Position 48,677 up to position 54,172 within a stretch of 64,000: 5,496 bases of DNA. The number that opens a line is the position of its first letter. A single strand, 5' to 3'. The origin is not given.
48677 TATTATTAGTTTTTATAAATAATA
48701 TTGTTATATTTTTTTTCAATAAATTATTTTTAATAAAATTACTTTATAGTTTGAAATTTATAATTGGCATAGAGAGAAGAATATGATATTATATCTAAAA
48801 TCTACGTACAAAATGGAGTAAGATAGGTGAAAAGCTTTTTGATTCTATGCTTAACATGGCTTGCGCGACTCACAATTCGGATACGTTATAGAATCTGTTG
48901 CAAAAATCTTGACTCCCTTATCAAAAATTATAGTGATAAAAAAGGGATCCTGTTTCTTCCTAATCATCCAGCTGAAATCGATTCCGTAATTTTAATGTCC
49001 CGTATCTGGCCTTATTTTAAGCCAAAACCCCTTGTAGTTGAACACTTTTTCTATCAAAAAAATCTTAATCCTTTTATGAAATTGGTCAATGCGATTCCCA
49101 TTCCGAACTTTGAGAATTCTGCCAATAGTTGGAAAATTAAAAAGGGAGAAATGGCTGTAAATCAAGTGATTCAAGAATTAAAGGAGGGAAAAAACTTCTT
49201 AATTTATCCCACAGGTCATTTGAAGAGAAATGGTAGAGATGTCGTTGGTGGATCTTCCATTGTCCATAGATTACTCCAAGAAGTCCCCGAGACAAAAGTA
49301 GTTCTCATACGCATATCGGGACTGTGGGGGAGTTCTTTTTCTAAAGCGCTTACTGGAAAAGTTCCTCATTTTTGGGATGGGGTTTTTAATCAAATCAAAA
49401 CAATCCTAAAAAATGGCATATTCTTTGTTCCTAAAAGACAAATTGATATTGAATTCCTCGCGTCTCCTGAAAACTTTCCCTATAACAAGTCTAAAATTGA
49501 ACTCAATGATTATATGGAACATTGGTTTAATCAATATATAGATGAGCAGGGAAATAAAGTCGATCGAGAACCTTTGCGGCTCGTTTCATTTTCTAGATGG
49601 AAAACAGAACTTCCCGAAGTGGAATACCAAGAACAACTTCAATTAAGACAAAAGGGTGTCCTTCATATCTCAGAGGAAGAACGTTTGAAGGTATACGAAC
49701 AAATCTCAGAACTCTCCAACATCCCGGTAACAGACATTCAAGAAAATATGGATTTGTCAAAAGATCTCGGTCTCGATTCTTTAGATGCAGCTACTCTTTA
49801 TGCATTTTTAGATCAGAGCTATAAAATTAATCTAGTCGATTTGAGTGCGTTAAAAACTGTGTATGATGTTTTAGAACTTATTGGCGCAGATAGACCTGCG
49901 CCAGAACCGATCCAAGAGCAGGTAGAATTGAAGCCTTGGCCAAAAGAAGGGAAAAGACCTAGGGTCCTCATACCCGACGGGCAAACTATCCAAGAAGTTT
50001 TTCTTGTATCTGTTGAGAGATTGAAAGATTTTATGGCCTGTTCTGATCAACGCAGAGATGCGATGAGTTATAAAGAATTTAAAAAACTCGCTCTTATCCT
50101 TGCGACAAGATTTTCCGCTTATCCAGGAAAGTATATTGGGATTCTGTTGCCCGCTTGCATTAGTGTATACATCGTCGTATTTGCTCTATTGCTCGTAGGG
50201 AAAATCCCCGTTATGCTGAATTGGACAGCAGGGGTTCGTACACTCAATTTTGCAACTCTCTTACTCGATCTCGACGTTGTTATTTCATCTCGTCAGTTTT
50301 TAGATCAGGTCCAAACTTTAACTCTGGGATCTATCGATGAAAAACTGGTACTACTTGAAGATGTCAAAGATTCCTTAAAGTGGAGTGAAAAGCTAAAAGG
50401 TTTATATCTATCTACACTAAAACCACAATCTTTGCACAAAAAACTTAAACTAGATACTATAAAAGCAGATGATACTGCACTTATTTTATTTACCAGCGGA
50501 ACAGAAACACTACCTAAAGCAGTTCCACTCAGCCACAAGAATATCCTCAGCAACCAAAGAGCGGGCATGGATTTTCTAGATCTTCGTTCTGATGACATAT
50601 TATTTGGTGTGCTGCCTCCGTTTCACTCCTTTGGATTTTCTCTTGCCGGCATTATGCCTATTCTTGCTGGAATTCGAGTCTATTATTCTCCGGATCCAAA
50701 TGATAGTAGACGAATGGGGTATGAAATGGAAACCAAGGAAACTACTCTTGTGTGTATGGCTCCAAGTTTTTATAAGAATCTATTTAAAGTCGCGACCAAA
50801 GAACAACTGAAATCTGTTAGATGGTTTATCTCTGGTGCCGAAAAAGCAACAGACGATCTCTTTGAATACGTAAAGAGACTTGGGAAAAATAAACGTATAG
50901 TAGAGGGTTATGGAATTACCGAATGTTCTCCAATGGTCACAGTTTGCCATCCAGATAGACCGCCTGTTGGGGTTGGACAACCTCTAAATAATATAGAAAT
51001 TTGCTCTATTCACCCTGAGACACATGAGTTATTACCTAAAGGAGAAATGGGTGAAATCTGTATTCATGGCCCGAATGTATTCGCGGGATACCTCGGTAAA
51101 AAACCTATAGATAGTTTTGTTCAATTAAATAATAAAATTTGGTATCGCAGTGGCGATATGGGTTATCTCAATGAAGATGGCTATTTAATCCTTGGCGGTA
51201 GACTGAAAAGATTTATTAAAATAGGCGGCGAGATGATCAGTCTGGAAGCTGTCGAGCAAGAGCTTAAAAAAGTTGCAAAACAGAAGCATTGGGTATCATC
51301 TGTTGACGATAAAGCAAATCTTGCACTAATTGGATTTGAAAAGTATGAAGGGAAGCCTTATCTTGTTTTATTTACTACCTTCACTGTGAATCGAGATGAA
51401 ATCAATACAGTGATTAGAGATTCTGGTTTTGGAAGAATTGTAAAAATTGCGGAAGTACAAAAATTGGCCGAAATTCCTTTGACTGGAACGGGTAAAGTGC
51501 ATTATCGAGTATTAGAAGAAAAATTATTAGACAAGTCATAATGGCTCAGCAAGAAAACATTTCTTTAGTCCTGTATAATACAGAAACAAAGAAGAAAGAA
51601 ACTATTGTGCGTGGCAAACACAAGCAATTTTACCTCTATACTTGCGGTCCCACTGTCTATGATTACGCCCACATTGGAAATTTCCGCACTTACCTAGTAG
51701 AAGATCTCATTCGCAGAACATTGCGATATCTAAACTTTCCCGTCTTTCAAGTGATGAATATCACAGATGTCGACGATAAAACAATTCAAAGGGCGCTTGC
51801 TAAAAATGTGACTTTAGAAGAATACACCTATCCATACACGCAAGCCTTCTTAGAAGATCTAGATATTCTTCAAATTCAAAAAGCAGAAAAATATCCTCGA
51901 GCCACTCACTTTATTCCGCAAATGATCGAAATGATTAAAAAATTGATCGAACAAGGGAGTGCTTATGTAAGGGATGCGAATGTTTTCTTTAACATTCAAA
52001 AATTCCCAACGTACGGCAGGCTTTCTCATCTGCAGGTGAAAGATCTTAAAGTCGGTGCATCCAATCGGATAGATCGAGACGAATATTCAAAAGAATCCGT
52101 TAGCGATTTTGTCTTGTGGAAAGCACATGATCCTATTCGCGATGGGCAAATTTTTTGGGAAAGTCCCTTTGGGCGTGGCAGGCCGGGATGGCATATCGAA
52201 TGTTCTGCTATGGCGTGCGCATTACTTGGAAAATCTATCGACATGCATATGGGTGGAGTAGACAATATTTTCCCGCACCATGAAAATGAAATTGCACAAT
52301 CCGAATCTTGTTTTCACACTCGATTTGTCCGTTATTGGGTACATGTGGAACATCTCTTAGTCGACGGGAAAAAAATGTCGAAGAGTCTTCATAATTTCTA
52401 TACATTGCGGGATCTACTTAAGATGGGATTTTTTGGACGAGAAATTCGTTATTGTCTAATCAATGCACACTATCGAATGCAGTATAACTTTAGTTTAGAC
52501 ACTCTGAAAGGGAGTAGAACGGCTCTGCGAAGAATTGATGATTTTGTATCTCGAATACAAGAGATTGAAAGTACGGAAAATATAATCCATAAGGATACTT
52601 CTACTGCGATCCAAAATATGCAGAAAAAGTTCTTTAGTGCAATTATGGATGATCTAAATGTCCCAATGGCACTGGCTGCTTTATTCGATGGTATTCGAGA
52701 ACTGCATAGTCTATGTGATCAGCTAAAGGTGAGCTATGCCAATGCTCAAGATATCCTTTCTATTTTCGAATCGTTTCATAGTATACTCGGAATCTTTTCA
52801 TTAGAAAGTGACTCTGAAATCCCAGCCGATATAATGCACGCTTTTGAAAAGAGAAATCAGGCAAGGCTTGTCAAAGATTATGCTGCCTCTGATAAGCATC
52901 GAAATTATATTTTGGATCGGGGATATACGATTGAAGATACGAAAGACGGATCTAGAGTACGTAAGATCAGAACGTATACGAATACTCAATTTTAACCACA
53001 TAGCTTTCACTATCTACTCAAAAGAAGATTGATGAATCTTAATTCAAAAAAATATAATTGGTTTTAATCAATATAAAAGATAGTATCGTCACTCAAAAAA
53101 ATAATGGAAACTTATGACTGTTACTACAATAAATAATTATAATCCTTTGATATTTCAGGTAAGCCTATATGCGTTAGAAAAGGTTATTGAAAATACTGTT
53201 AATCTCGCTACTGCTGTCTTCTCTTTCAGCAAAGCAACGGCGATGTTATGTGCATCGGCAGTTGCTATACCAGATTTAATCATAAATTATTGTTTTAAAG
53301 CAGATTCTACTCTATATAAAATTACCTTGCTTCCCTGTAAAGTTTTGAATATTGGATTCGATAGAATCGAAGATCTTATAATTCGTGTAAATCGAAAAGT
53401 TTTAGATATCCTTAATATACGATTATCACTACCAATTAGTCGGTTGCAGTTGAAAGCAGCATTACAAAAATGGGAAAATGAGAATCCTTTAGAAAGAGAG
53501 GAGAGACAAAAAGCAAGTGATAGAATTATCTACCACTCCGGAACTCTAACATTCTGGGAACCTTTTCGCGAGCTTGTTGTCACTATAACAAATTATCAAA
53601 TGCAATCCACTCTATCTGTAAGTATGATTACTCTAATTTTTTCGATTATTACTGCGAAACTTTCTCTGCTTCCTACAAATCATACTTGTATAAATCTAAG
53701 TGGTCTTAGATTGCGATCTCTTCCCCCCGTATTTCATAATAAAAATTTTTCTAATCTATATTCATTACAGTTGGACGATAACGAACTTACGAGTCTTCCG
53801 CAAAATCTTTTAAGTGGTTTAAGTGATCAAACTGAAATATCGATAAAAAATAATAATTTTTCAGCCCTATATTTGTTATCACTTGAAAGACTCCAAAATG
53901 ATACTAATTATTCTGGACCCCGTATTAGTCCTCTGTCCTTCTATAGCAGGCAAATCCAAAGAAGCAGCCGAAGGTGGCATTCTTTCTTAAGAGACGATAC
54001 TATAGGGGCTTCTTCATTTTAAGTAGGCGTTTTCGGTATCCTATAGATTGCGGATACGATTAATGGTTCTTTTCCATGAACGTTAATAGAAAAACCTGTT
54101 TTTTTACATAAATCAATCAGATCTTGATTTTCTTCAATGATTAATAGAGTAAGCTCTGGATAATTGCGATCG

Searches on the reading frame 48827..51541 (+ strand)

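Call 51: search_protein_families(library=pfam, proteins=[window:48827-51541:+], max_evalue=0.001)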
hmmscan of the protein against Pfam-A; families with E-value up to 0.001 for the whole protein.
window:48827-51541:+ (904 aa): 3 families
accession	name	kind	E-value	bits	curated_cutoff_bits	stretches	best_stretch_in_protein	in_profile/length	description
PF00501.34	AMP-binding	-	9.7e-59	199.5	29.9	1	396-756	5-384/384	AMP-binding enzyme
PF01553.26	Acyltransferase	-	4.8e-07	30.1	23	1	34-138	9-108/132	Acyltransferase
PF00550.31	PP-binding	-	4e-05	24.2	20.8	1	289-352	3-67/67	Phosphopantetheine attachment site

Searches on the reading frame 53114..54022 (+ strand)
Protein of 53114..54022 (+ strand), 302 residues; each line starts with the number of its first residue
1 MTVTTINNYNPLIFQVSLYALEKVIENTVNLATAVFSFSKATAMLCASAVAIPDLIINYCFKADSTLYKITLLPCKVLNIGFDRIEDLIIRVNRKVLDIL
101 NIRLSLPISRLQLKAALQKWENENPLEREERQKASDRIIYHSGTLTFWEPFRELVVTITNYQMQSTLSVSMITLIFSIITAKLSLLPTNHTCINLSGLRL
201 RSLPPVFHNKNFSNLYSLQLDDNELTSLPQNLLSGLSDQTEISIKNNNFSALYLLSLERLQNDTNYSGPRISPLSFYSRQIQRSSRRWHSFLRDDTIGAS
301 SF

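Call 51: search_protein_families(library=pfam, proteins=[window:53114-54022:+], max_evalue=0.001)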
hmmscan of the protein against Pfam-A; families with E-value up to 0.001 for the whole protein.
window:53114-54022:+ (302 aa): 1 family
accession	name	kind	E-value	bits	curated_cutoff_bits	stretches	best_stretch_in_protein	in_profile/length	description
PF13855.12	LRR_8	-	0.00083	19.5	27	0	213-254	1-42/61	Leucine rich repeat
